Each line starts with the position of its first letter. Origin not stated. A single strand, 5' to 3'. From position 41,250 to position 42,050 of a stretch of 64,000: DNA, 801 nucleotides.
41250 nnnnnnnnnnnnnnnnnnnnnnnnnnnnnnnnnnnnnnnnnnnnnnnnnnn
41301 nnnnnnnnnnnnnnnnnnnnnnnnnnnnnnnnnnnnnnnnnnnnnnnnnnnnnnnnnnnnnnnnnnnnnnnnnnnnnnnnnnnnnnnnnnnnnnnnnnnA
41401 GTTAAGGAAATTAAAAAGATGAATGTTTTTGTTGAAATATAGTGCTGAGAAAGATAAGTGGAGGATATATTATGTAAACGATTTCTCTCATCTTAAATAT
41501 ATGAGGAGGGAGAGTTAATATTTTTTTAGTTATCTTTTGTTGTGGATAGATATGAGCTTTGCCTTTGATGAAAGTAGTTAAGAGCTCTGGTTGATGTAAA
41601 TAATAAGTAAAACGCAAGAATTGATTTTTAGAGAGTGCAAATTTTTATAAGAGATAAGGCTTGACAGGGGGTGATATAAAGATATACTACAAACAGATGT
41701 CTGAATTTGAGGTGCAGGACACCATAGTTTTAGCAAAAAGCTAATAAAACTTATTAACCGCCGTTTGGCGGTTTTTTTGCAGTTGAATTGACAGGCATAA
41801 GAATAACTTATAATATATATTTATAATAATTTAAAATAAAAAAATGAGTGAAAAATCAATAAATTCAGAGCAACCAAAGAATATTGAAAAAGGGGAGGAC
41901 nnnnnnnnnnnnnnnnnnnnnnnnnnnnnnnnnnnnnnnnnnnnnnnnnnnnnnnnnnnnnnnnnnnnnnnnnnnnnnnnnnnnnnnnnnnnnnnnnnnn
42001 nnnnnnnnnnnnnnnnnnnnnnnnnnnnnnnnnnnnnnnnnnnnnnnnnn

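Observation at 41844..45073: Tat-signal protein plus giant Cys/Gly-rich surface protein with a thrombospondin-type-1-like segment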

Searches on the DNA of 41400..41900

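Call 76: search_rna_families(source=window, start=41400, end=41900, threshold=evalue, max_evalue=1)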
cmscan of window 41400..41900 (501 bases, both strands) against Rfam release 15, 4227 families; matches with E-value up to 1: 2.
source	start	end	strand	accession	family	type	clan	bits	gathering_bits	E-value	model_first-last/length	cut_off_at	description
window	41554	41587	+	RF00284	SNORD74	Gene; snRNA; snoRNA; CD-box;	CL00069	16.7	41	0.59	1-80/80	no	Small nucleolar RNA SNORD74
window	41721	41778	+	RF01394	isrK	Gene; sRNA;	-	16.2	50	0.4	1-77/77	no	isrK Hfq binding RNA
